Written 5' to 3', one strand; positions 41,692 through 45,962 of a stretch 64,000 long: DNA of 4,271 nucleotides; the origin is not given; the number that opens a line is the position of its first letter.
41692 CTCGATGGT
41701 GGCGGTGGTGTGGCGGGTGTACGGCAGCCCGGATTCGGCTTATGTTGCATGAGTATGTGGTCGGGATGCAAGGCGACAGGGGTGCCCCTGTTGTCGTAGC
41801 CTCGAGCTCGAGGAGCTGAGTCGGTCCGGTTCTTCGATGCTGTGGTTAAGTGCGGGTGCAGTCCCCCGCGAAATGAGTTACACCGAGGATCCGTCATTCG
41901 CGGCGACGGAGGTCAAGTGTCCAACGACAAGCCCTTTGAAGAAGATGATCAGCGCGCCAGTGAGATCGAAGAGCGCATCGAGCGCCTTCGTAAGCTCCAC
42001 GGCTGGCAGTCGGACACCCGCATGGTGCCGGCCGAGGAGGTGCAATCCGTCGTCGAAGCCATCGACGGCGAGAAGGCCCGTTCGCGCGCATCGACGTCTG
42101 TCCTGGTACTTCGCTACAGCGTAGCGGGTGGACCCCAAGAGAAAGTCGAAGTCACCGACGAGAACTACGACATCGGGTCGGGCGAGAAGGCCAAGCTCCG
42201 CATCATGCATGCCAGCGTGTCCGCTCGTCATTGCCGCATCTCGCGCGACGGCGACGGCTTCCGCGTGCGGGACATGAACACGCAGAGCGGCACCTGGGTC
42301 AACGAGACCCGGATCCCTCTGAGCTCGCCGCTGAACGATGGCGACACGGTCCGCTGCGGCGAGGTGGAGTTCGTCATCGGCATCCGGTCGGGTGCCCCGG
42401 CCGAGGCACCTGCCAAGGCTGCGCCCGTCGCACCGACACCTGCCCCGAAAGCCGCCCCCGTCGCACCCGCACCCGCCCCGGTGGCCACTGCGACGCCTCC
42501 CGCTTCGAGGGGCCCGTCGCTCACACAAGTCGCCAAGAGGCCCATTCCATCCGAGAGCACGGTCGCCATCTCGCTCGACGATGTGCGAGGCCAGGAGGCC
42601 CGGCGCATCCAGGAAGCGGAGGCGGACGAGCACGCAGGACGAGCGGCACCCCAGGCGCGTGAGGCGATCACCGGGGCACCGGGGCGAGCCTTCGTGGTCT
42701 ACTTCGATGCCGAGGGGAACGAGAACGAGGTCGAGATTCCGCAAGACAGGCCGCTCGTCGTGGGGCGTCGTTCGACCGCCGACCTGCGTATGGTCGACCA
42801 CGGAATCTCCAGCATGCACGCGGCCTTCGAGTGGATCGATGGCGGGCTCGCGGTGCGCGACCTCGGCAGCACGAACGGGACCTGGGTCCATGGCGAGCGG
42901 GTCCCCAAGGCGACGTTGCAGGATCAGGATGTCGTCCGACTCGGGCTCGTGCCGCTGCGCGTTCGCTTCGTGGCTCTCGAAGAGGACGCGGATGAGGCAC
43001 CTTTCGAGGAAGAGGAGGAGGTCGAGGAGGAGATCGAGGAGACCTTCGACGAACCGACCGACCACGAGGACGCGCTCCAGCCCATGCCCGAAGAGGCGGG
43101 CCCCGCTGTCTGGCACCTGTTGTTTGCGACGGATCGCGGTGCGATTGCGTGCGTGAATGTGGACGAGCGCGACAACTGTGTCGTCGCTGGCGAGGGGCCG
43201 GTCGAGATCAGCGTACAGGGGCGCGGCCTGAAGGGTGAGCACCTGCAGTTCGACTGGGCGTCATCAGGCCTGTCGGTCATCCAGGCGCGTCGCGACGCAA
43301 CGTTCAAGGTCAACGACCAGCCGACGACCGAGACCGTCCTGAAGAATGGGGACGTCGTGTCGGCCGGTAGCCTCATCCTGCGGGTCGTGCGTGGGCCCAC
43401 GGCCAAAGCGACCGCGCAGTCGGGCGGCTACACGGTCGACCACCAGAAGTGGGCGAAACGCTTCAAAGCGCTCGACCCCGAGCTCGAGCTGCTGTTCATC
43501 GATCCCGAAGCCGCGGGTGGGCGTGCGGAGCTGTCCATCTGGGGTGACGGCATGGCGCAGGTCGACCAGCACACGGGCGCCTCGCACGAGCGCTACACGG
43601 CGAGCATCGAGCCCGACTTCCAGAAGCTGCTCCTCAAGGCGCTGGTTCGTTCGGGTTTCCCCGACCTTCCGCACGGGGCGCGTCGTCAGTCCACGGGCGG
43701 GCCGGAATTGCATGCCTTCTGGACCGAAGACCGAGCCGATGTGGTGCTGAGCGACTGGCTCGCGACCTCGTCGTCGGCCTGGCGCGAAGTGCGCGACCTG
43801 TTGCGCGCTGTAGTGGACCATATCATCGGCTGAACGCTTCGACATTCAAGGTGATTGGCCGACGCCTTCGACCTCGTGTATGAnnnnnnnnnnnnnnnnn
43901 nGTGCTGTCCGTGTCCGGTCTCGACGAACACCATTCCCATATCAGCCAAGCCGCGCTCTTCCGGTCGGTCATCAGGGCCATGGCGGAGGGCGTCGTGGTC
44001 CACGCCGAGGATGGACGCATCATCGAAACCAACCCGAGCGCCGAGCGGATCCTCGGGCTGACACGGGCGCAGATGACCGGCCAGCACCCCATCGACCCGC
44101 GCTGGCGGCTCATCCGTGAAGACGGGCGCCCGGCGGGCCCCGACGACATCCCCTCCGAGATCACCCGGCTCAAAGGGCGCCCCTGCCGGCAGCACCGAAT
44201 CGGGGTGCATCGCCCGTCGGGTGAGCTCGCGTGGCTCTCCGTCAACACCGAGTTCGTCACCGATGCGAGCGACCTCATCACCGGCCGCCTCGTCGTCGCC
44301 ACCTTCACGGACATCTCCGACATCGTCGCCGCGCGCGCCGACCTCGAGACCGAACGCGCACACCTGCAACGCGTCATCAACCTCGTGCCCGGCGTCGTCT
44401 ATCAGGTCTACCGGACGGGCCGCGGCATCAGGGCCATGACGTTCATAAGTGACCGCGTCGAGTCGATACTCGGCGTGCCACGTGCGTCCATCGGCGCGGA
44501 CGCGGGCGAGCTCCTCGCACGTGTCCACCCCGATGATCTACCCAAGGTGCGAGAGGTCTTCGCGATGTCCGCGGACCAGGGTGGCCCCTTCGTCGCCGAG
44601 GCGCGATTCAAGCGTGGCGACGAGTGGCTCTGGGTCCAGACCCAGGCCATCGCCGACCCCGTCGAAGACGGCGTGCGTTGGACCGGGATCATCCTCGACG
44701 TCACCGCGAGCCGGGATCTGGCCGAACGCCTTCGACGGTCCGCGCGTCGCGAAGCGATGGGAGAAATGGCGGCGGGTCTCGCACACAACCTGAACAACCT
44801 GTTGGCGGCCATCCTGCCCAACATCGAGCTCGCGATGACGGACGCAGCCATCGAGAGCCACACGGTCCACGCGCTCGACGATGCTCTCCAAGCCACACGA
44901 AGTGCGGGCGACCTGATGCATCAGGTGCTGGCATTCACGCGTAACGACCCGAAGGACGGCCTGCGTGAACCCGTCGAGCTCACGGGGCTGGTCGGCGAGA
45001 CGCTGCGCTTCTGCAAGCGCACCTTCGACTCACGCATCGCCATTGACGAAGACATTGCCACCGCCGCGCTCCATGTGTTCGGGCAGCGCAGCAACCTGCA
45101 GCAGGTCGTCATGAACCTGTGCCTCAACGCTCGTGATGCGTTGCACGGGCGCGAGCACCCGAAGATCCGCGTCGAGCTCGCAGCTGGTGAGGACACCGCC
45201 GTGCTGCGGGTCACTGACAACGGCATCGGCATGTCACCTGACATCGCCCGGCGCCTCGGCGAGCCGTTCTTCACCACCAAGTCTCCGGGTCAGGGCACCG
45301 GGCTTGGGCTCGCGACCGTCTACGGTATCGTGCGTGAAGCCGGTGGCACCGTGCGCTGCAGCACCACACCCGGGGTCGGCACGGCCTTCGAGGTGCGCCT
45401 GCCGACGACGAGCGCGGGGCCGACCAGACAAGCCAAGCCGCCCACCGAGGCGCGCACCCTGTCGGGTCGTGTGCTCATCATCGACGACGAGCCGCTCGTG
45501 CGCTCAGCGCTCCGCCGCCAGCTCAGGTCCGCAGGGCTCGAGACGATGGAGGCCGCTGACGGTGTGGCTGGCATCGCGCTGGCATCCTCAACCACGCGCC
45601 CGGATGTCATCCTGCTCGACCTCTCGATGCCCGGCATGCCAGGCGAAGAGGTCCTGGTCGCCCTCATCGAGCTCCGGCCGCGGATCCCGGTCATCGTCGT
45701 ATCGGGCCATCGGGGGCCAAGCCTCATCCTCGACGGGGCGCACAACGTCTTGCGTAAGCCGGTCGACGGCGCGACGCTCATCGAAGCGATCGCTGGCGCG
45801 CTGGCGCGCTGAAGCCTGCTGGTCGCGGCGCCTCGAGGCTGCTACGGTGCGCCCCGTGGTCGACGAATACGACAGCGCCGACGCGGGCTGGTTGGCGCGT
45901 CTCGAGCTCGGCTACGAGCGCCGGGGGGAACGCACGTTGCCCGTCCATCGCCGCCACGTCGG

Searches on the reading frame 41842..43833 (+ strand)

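Call 15: search_protein_families(library=pfam, proteins=[window:41842-43833:+], max_evalue=0.001)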
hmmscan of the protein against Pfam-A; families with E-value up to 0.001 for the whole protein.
window:41842-43833:+ (663 aa): 2 families
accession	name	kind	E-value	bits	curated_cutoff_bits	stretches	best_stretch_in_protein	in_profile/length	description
PF00498.31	FHA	-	1.5e-36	125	20.7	2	306-368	2-67/67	FHA domain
PF16697.10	Yop-YscD_cpl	-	1.4e-27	96.2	33.2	2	297-374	12-90/94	Inner membrane component of T3SS, cytoplasmic domain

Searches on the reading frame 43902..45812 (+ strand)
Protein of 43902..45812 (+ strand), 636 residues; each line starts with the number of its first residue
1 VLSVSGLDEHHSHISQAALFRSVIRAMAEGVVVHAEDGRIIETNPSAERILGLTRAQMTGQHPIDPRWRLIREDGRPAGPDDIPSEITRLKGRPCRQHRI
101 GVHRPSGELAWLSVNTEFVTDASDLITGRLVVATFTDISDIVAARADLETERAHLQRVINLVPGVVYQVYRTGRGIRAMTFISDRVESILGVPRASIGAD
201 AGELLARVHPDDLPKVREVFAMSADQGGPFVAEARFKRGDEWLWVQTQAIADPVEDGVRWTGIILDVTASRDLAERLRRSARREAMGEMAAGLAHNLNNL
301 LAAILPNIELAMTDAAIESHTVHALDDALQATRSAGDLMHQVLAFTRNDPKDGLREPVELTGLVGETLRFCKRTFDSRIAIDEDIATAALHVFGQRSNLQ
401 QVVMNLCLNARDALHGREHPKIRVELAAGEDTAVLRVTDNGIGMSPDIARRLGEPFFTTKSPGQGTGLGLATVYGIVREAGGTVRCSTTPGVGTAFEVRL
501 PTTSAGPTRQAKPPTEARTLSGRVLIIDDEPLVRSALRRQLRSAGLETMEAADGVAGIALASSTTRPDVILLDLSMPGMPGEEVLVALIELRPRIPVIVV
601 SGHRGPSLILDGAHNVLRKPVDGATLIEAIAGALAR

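Call 15: search_protein_families(library=pfam, proteins=[window:43902-45812:+], max_evalue=0.001)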
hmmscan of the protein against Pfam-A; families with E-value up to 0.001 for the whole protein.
window:43902-45812:+ (636 aa): 9 families
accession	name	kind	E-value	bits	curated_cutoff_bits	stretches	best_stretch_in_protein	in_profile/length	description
PF02518.31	HATPase_c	-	6.4e-24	85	26.4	1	396-503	3-110/111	Histidine kinase-, DNA gyrase B-, and HSP90-like ATPase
PF00072.30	Response_reg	-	4.1e-20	72.4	30.2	1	524-630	1-110/111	Response regulator receiver domain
PF08447.18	PAS_3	-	2.2e-13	50.7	25.6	1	180-257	2-80/89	PAS fold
PF13426.13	PAS_9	-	2.4e-10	41.1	27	1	29-140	2-103/103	PAS domain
PF13188.13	PAS_8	-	1.8e-09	37.6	21.8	1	19-58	2-43/65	PAS domain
PF00989.32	PAS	-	2.1e-09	37.8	22.6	1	19-132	2-109/113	PAS fold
PF00512.31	HisKA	-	3.6e-05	24.2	26.9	1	286-349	2-64/66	His Kinase A (phospho-acceptor) domain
PF13581.12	HATPase_c_2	-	0.00065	20.1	27.4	0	399-479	32-111/127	Histidine kinase-like ATPase domain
PF14501.12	HATPase_c_5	-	0.00096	19.5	22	0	399-487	6-89/102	GHKL domain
